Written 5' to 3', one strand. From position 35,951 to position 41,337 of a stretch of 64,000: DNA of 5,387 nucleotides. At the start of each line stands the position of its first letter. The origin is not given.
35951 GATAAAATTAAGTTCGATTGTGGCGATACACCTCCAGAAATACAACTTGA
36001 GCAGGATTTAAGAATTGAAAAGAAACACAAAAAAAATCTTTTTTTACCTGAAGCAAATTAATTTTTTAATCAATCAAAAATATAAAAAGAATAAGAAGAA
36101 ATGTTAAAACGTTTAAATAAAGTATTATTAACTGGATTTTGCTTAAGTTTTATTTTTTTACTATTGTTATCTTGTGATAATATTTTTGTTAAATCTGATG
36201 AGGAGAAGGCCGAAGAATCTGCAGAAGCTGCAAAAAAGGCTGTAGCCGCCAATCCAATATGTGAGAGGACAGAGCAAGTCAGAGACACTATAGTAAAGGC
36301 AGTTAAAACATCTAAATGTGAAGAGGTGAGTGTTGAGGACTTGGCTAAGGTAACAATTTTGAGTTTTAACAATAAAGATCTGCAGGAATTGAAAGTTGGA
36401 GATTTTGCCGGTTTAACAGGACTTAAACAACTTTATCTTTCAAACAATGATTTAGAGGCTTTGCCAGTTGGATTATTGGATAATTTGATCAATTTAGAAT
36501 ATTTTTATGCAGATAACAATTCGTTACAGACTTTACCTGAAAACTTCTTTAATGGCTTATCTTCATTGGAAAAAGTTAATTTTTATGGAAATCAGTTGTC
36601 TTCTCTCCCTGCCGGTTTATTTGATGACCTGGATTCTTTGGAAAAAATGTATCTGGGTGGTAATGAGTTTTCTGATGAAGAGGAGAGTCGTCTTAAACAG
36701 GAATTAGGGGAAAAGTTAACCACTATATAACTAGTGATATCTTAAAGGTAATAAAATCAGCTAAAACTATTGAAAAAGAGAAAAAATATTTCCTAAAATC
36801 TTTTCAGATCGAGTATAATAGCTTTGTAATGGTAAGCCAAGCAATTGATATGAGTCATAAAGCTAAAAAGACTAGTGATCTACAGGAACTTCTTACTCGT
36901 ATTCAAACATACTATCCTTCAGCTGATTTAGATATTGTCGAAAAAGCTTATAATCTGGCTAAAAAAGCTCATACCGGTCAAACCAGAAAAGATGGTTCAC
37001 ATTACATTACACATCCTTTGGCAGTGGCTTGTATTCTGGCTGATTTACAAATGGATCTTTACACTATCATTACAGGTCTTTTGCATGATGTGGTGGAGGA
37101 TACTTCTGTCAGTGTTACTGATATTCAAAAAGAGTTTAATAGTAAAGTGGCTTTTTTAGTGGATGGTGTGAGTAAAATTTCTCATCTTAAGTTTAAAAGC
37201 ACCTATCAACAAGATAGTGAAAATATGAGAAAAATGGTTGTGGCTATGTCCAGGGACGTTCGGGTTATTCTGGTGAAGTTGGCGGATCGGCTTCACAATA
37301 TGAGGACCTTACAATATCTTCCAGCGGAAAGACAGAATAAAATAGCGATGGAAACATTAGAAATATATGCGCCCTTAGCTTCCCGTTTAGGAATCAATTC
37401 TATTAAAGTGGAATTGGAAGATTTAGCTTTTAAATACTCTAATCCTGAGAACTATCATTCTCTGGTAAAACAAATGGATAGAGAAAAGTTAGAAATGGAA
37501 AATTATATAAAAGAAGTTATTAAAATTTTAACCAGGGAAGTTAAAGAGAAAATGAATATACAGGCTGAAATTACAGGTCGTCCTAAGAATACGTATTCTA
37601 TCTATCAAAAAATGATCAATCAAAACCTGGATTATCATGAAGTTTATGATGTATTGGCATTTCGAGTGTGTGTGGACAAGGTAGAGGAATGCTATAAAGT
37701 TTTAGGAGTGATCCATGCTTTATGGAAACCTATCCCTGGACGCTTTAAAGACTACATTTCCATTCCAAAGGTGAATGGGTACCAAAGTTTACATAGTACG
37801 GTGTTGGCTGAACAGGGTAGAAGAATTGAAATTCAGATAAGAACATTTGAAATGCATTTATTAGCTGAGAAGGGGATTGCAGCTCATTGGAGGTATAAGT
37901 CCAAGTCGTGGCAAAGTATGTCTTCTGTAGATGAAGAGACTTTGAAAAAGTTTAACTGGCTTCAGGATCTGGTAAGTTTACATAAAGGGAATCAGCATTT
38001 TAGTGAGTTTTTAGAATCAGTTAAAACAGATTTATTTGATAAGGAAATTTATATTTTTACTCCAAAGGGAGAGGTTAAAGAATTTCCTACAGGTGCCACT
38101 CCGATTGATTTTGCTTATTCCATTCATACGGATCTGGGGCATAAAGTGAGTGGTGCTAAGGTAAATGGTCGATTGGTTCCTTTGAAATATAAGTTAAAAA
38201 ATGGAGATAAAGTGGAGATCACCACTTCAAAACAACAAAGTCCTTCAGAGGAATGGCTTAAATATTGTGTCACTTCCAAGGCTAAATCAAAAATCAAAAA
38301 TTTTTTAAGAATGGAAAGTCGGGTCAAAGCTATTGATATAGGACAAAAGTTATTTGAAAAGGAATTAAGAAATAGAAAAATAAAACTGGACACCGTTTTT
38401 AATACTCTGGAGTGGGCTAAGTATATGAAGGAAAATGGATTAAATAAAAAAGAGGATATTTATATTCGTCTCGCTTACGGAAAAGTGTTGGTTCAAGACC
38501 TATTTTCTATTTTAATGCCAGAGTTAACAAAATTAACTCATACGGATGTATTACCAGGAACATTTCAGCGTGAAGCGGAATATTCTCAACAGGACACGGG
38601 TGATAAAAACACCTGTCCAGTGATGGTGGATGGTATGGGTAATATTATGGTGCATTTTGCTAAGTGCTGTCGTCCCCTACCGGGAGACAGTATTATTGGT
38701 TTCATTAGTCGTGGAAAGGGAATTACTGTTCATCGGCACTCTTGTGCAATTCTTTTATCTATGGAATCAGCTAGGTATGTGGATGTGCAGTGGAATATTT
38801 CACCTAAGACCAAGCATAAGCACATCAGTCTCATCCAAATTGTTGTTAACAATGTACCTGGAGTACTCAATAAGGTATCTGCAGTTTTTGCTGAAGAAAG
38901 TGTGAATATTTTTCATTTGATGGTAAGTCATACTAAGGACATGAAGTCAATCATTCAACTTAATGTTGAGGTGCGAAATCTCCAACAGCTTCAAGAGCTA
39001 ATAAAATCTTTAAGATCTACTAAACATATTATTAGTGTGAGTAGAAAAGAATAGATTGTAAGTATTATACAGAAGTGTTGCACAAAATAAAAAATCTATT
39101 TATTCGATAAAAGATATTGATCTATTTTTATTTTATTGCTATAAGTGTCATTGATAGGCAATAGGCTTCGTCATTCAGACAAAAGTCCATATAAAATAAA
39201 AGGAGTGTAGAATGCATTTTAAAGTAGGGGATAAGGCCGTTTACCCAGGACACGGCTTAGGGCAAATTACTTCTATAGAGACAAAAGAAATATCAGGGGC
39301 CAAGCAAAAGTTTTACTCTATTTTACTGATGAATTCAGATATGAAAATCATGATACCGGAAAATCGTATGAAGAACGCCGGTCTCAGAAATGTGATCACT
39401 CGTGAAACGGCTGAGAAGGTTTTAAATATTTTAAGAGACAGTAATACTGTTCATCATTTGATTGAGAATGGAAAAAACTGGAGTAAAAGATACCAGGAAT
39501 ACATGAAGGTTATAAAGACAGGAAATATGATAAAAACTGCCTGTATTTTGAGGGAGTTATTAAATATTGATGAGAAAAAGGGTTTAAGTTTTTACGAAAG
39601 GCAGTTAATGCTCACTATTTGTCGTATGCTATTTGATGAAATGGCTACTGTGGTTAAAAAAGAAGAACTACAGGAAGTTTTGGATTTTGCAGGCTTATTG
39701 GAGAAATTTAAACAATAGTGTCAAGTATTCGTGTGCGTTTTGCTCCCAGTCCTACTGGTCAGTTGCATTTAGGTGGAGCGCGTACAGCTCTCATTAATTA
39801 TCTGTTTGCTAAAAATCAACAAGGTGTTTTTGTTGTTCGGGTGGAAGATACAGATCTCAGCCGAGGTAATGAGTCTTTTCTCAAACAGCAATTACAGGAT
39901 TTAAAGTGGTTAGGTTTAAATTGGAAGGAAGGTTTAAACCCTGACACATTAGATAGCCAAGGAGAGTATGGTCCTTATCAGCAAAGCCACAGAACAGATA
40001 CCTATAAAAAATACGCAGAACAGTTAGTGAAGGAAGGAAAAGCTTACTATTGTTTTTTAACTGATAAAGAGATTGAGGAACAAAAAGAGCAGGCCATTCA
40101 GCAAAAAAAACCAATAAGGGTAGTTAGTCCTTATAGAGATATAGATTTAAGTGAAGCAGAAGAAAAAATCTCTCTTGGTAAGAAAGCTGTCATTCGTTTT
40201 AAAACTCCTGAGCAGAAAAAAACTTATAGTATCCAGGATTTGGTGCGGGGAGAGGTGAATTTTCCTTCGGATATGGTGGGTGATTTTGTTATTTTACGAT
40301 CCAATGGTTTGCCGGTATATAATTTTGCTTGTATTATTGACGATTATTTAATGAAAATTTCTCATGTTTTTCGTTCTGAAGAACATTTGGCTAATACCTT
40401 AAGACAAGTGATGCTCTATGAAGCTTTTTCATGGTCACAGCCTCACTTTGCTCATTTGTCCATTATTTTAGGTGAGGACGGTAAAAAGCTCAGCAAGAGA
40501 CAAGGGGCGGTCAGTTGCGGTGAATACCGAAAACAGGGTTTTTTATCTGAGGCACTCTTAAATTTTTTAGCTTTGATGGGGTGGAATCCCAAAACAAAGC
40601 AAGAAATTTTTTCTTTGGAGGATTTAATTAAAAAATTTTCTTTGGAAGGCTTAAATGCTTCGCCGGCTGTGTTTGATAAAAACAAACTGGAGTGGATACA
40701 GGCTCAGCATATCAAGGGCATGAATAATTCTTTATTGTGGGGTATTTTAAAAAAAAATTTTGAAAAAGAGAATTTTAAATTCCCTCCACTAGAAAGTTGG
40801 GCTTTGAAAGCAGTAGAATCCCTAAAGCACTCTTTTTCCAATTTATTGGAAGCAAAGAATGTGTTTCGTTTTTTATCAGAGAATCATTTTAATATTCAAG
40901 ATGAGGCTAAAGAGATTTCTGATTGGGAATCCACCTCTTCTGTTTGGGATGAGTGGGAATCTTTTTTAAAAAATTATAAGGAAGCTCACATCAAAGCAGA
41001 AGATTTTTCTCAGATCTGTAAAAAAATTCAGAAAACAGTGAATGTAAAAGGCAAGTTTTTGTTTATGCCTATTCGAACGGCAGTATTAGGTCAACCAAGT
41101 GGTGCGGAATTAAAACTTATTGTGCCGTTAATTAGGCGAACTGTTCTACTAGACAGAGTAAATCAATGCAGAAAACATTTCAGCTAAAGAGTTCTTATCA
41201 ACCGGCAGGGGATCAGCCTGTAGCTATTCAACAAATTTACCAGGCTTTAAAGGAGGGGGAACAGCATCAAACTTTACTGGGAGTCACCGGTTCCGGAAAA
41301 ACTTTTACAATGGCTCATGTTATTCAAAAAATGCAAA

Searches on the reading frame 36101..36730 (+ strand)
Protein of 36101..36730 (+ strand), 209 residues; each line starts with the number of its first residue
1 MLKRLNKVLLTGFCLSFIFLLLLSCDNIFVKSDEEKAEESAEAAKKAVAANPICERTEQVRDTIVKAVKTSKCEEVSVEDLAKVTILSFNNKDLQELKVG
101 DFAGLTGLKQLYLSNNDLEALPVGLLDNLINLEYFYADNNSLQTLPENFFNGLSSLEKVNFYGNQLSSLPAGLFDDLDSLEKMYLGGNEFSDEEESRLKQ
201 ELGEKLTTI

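Call 115: search_protein_families(library=pfam, proteins=[window:36101-36730:+], max_evalue=0.00001)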
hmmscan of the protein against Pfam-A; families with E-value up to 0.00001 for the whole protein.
window:36101-36730:+ (209 aa): 4 families
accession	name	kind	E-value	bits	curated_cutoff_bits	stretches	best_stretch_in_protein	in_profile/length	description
PF13855.12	LRR_8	-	4.9e-17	61.9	27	2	131-189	2-60/61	Leucine rich repeat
PF12799.13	LRR_4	-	1.7e-11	44.4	27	0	131-169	2-39/44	Leucine Rich repeats (2 copies)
PF00560.39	LRR_1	-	3.5e-07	29.5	20.6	0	108-128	2-22/23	Leucine Rich Repeat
PF13306.12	LRR_5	-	9.2e-06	26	27.7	0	87-186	16-109/127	BspA type Leucine rich repeat region (6 copies)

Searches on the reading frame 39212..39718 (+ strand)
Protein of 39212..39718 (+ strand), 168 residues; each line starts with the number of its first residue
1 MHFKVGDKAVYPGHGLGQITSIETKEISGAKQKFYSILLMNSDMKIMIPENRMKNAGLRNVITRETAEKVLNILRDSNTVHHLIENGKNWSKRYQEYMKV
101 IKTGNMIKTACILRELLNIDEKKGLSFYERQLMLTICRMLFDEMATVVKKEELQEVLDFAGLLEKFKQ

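Call 115: search_protein_families(library=pfam, proteins=[window:39212-39718:+], max_evalue=0.00001)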
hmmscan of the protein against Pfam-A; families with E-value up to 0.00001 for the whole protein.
window:39212-39718:+ (168 aa): 2 families
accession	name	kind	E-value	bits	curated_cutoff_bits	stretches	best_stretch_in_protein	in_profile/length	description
PF21095.3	CarD_C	-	1.2e-17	64.1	23.1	1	69-152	1-79/87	CarD, C-terminal domain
PF02559.22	CarD_TRCF_RID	-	3.6e-14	53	23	1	3-62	1-57/57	CarD-like/TRCF RID domain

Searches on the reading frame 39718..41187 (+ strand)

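Call 114: search_protein_families(library=pfam, proteins=[window:39718-41187:+], max_evalue=0.00001)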
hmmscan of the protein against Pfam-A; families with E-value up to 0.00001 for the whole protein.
window:39718-41187:+ (489 aa): 2 families
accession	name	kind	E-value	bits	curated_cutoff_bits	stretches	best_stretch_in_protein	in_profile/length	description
PF00749.27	tRNA-synt_1c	-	9.7e-104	347.1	23.4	1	4-326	2-314/314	tRNA synthetases class I (E and Q), catalytic domain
PF19269.4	Anticodon_2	-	8.5e-09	36.4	23.6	1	359-483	13-139/141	Anticodon binding domain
